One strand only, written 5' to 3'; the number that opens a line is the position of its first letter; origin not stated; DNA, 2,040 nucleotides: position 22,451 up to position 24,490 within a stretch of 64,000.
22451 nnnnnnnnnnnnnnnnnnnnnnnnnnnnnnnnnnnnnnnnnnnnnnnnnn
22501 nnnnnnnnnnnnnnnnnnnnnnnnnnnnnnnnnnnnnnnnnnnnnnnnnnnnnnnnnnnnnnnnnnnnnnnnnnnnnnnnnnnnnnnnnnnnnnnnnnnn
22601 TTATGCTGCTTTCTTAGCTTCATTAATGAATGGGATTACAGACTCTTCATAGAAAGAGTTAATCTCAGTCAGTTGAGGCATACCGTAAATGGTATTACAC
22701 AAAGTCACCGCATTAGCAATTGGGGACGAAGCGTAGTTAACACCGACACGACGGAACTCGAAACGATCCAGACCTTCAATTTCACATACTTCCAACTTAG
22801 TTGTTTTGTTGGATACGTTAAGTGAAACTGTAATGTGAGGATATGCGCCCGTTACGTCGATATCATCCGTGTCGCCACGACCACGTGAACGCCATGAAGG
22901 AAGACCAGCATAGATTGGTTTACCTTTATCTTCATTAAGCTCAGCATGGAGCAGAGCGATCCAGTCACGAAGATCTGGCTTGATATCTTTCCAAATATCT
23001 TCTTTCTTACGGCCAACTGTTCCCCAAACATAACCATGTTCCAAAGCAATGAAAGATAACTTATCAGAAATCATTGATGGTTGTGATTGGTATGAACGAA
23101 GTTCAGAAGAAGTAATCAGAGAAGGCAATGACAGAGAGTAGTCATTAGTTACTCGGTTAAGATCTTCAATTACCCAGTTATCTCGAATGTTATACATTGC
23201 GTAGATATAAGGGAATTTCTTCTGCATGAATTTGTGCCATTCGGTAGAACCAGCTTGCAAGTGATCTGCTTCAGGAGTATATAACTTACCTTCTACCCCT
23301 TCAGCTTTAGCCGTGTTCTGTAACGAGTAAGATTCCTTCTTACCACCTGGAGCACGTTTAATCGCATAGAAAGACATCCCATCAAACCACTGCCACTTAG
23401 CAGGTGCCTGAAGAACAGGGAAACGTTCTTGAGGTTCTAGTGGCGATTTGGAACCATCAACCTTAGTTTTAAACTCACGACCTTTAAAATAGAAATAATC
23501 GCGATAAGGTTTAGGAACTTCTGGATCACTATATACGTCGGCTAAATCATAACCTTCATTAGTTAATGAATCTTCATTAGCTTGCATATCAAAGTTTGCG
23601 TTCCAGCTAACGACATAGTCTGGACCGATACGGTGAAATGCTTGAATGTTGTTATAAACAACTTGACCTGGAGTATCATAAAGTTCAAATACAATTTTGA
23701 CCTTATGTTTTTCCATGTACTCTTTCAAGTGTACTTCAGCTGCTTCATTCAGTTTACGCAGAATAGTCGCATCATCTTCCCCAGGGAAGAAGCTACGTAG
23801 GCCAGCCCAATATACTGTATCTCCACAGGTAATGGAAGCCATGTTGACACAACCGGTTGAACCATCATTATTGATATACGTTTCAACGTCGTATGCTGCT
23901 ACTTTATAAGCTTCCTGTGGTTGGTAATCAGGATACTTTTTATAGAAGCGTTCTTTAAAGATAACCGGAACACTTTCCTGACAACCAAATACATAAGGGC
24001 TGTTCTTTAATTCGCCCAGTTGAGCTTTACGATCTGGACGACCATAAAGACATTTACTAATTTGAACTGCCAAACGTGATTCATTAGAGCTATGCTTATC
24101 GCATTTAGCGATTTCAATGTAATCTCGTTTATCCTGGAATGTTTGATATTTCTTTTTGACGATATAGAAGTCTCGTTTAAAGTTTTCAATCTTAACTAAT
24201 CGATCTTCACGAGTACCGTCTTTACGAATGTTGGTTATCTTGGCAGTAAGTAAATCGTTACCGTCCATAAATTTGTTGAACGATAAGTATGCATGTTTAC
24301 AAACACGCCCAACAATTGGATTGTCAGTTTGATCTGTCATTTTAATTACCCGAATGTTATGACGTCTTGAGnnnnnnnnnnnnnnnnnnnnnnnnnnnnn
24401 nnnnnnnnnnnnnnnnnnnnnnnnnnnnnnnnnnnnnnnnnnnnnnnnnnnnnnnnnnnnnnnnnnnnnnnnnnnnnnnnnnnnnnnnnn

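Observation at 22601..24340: Family-B DNA polymerase truncated right after motif A (split polB, or exonuclease-only derivative)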

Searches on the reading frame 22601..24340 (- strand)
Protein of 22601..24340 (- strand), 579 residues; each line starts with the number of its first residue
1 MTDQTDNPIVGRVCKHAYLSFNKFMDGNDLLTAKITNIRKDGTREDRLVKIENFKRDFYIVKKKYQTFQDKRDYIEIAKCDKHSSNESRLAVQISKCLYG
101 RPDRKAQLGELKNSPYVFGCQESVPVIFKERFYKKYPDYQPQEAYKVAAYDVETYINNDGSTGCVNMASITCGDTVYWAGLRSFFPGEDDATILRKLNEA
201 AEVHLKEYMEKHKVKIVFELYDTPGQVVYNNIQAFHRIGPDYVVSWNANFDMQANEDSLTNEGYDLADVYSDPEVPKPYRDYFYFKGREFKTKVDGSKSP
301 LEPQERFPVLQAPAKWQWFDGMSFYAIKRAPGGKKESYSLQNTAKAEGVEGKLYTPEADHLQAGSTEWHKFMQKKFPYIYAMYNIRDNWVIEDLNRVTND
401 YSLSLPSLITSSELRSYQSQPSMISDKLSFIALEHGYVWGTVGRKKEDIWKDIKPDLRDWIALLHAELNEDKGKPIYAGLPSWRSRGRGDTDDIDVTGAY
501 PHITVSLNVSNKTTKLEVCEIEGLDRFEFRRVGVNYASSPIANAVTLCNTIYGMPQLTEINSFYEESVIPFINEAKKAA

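Call 3: search_protein_families(library=pfam, proteins=[window:22601-24340:-], max_evalue=1)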
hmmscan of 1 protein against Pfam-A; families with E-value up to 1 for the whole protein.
window:22601-24340:- (579 aa): 1 family
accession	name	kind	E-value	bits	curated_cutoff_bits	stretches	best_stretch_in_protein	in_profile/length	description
PF24049.1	YOMG_N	-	0.11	12.9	27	1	34-77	44-87/89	YOMG N-terminal domain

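Call 4: search_protein_families(library=phrogs, proteins=[window:22601-24340:-], max_evalue=0.01)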
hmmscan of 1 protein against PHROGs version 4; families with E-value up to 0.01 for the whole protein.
window:22601-24340:- (579 aa): 2 families
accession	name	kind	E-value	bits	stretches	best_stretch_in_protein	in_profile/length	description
phrog_3011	-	DNA, RNA and nucleotide metabolism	1.1e-202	675.9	1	4-569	4-569/576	DNA polymerase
phrog_262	-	DNA, RNA and nucleotide metabolism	0.00086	18.5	0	320-398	261-328/856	DNA polymerase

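Call 5: search_solved_structures(query=window:22601-24340:-, max_evalue=10, show_alignments=3)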
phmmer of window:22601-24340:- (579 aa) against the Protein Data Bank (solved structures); distinct sequences matched with E-value up to 10: 2.
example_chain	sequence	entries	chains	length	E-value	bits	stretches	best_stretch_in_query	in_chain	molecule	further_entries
3t12_A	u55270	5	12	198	0.13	14.1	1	214-314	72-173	Gliding protein mglA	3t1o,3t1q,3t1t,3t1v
1z5v_A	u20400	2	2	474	1.6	10.5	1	201-262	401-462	Tubulin gamma-1 chain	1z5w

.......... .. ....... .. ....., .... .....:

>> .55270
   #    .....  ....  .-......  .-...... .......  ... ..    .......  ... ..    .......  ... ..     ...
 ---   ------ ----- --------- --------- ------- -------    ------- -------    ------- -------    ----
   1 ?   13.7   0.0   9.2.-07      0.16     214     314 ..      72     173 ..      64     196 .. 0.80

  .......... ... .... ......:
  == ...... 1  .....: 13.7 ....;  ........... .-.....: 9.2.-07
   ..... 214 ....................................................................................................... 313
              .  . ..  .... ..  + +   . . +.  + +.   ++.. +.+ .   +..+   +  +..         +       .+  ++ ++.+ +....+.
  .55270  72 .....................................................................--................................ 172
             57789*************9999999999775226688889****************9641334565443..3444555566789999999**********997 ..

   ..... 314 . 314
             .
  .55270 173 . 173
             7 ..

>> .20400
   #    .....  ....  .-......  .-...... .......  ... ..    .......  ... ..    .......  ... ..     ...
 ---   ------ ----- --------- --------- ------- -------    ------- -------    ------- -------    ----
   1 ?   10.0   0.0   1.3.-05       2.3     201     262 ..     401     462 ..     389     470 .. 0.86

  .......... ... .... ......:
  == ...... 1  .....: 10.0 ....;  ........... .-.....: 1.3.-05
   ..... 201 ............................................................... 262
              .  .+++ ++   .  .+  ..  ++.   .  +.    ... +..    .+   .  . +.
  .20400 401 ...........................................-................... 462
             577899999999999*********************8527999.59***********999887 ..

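Call 7: search_dna_similar(query=window:22601-24340:-, collection=phages, mode=protein, max_rows=40, rows=spread)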
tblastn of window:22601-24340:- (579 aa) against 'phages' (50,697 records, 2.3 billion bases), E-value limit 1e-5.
Records with a match: 291; places in all: 296; records where one place covers at least 80% of the query: 283.
Best place of each record, by identity: 95-99% 2; 80-90% 3; 60-80% 27; <60% 259.
By first word of the organism name: Pseudomonas 81; Erwinia 62; Salmonella 24; Vibrio 23; Serratia 21; Aeromonas 20; Klebsiella 14; Ralstonia 13; Escherichia 4; Burkholderia 4; and 15 more.
By host as written in the record: Erwinia amylovora 35; Pseudomonas aeruginosa 32; - 30; Erwinia amylovora ATCC 29780 19; Klebsiella pneumoniae 14; Aeromonas hydrophila 10; Pseudomonas aeruginosa PAO1 8; Ralstonia solanacearum 6; and 77 more.
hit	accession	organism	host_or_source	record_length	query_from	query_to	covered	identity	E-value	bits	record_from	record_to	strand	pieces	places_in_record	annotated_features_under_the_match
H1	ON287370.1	Serratia phage vB_SmaM-Sureiya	Serratia marcescens LVF3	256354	1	579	100%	96.0%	0e+0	1173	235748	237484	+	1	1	DNA-directed DNA polymerase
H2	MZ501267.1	Erwinia phage AH04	Erwinia billingiae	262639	1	577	100%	78.5%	0e+0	958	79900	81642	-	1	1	100: DNA polymerase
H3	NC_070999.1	Aeromonas phage pAEv1810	Aeromonas sp.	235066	6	579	99%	70.4%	0e+0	866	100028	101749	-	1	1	hypothetical protein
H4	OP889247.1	Aeromonas phage AVP1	Aeromonas veronii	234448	6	579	99%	69.9%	0e+0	861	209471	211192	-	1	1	hypothetical protein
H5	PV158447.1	Aeromonas phage AhC3_1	Aeromonas hydrophila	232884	10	577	98%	69.5%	0e+0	844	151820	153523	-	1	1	nucleic acid binding protein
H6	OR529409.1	Stenotrophomonas phage BUCTxx100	Stenotrophomonas maltophilia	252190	3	564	97%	50.7%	0e+0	573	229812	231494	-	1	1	hypothetical protein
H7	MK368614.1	Vibrio phage 2 TSL-2019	Vibrio alginolyticus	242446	5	566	97%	49.6%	2e-176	559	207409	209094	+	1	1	hypothetical protein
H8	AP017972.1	Vibrio phage pTD1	Vibrio Parahaemolyticus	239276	5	566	97%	48.4%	4e-173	550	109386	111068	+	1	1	phage protein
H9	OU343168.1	Pseudomonas phage vB_PaeM_phiRU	-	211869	4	569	98%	46.9%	4e-170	541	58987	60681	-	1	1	record has no annotation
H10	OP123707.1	Vibrio phage phiKT1028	Vibrio parahaemolyticus strain KT1018B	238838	5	448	77%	45.3%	3e-123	405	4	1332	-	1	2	none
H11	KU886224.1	Erwinia phage vB_EamM_RAY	Erwinia amylovora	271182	14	569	96%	34.8%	3e-89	307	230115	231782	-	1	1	putative DNA polymerase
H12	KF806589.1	Erwinia phage Ea35-70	Erwinia amylovora strain Ea29-7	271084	14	569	96%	34.6%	6e-89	306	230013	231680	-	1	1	hypothetical protein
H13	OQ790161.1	Xanthomonas phage RTH11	Xanthomonas sp.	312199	14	574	97%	31.9%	1e-77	273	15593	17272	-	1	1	DNA polymerase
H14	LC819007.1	Ralstonia phage FLC4-3B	Ralstonia pseudosolanacearum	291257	9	559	95%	30.7%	3e-62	228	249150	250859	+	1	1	putative T4-like DNA polymerase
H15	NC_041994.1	Pseudomonas phage Noxifer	Pseudomonas fluorescens SBW25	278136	2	555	95%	29.2%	9e-34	238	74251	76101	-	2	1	DNA polymerase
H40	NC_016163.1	Yersinia phage phiR1-37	Yersinia enterocolitica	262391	207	513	53%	20.3%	7e-6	55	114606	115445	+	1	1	g170: DNA polymerase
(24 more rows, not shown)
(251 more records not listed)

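Call 9: get_annotated_region(hit=H1, flank=20000)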
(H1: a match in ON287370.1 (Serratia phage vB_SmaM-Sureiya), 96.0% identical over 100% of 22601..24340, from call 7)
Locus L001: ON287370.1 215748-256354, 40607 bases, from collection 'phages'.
description: Serratia phage vB_SmaM-Sureiya, complete genome.
organism: Serratia phage vB_SmaM-Sureiya (NCBI taxid 2943836)
taxonomy: Viruses; Duplodnaviria; Heunggongvirae; Uroviricota; Caudoviricetes; Petsuvirus
host: Serratia marcescens LVF3; source: sewage; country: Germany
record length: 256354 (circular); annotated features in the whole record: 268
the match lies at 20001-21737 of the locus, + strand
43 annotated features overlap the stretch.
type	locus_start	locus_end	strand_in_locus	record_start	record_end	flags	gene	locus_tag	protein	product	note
CDS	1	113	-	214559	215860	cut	-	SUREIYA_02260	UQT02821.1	putative virion structural protein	-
CDS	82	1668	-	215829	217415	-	-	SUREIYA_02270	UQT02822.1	hypothetical protein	-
CDS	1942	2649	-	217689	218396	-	-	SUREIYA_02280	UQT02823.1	hypothetical protein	-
CDS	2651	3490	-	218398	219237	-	-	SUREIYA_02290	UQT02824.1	hypothetical protein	-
CDS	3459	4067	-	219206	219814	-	-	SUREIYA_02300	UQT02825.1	hypothetical protein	-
CDS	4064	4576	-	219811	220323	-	-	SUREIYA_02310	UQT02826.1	hypothetical protein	-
CDS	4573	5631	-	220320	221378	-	-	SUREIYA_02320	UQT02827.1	hypothetical protein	-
CDS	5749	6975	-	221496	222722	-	-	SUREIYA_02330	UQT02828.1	hypothetical protein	-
CDS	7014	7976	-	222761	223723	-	-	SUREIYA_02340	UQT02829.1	hypothetical protein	-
CDS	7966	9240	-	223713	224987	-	-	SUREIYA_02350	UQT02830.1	hypothetical protein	-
CDS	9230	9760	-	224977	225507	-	-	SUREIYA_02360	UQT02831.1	hypothetical protein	-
CDS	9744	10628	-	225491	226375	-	-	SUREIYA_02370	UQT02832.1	putative virion structural protein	-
CDS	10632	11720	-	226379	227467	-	-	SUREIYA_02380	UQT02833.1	putative virion structural protein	-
CDS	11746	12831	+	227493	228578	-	-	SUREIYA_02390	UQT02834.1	putative virion structural protein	-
CDS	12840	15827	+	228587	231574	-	-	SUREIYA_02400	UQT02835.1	putative virion structural protein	-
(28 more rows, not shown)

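Call 26: find_homologous_proteins(query=window:22601-24340:-, max_evalue=0.00001)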
Query window:22601-24340:- (579 aa): 129 proteins with E <= 0.00001 among 4368 candidates; the best 120 are listed.
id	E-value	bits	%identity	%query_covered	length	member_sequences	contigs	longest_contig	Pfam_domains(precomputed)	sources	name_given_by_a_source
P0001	0.0e+0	1307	96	100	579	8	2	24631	-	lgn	-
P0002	0.0e+0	1155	85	100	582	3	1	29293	-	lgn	-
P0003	0.0e+0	1155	85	99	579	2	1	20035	-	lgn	-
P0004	0.0e+0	1153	84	100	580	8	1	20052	-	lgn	-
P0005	0.0e+0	1140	84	99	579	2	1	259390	-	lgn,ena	-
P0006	0.0e+0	1132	83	100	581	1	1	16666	-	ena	-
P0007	0.0e+0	1118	82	99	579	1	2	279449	-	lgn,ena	-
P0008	0.0e+0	1108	81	99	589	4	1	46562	-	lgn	-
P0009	0.0e+0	1104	81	100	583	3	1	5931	-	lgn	-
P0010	0.0e+0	1099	82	99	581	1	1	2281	-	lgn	-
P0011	0.0e+0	1084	80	100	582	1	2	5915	-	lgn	-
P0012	0.0e+0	1079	80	100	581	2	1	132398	-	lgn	-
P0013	0.0e+0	1078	80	99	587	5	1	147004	-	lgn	-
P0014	0.0e+0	1070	79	100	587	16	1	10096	-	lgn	-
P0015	0.0e+0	1064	79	100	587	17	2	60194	-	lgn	-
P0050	2.4e-201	689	55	97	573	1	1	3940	PF03104.26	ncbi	-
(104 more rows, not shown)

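Call 30: search_solved_structures(query=A1, max_evalue=10, show_alignments=4)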
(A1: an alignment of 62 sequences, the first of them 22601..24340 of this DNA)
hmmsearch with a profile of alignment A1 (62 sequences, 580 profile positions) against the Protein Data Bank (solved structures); distinct sequences matched with E-value up to 10: 2.
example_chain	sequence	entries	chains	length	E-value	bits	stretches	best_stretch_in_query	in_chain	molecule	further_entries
1z5v_A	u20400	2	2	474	0.032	15.7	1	194-260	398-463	Tubulin gamma-1 chain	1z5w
6tv1_A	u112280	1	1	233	0.08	14.4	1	57-147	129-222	EssC protein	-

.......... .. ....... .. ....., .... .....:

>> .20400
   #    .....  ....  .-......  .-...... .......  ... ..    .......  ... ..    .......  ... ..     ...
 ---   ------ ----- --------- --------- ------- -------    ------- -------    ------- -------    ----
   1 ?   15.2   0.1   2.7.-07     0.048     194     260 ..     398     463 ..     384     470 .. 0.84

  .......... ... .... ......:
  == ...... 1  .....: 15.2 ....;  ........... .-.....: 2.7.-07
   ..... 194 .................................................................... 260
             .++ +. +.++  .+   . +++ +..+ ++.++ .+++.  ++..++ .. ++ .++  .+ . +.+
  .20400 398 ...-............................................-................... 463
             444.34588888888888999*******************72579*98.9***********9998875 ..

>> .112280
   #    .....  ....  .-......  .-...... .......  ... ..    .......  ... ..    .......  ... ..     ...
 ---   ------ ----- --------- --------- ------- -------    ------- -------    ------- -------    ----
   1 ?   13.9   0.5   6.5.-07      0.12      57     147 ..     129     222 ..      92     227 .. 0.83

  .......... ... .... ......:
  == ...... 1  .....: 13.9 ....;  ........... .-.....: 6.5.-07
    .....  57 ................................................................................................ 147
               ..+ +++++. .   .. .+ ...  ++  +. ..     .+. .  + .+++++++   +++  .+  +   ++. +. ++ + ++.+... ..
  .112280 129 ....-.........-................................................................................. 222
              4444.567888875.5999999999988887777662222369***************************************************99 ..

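Call 41: get_annotated_region(hit=H40, flank=4000)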
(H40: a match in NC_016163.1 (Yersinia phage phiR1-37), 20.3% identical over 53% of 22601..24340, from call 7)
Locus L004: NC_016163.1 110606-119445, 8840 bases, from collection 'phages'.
description: Yersinia phage phiR1-37, complete genome.
organism: Yersinia phage phiR1-37 (NCBI taxid 331278)
taxonomy: Viruses; Duplodnaviria; Heunggongvirae; Uroviricota; Caudoviricetes
host: Yersinia enterocolitica; source: -; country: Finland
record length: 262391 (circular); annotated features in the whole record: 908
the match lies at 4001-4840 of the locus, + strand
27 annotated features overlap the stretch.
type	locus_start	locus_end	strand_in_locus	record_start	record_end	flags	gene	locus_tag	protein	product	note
CDS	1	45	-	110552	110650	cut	g165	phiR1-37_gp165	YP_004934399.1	hypothetical protein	-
CDS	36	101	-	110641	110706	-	g166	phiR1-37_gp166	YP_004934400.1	hypothetical protein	-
regulatory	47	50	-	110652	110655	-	g166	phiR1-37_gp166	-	ribosome_binding_site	-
regulatory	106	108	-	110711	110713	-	-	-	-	ribosome_binding_site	-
regulatory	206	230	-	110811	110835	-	-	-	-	promoter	-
CDS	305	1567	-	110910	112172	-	g167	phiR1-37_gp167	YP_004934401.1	DNA polymerase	-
regulatory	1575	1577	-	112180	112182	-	-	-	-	ribosome_binding_site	-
regulatory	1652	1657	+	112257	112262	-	g367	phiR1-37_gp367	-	ribosome_binding_site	-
CDS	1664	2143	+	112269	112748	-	g168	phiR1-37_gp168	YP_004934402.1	virion structural protein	phage structural protein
regulatory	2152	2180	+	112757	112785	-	g367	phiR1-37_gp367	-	terminator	Rho independent terminator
CDS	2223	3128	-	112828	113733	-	g169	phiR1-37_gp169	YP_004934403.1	hypothetical protein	-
regulatory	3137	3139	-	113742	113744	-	-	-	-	ribosome_binding_site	-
regulatory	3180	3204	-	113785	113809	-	-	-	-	promoter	-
regulatory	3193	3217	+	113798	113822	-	g367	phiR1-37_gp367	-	promoter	-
regulatory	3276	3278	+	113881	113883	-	g367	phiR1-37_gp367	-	ribosome_binding_site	-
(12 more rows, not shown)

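Call 42: predict_structure(alignment_id=A1)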
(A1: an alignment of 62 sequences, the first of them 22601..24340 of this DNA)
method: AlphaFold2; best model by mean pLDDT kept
length: 579 residues; sequences in the alignment: 62
mean_pLDDT: 84.3   pTM: 0.77
mean pLDDT of the five models: 84.3, 83.3, 82.2, 82.1, 81.6
residues with pLDDT >= 90: 348; 70-90: 121; 50-70: 58; < 50: 52
segments of 3 or more residues with pLDDT < 50: 456-470, 487-516
pLDDT, mean of each block of 10 residues (from residue 1): 73 97 96 97 95 96 82 82 96 94 90 88 94 93 95 95 97 98 94 98 97 97 98 98 97 98 98 98 93 83 93 98 92 88 96 95 95 97 98 97 93 84 77 82 56 50 40 51 44 31 34 46 70 62 73 81 86 77
secondary structure, 60 per line:
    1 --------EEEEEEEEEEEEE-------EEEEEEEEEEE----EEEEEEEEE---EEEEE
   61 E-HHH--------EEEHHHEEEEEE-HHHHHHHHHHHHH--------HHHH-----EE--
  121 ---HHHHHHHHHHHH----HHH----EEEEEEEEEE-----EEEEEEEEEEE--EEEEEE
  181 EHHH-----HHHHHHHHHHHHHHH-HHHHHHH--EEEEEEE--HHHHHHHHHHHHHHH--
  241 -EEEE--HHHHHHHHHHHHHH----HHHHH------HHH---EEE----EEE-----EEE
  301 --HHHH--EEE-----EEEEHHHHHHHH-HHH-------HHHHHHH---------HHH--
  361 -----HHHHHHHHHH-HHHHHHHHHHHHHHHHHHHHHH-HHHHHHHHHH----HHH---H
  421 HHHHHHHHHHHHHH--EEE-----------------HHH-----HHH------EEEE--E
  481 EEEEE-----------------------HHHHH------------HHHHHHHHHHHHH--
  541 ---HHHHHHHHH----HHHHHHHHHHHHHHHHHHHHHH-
elements in order: E9-21 E29-39 E44-52 E56-61 E74-76 E80-85 H87-99 H108-111 H124-135 E147-156 E162-172 E175-181 H190-204 H206-212 E215-221 H224-238 E242-245 H248-261 H266-270 E283-285 E290-292 E298-300 H303-306 E309-311 E317-320 H321-328 H340-346 H366-375 H377-398 H400-409 H420-434 E437-439 E474-477 E480-485 H509-513 H526-538 H544-552 H557-578
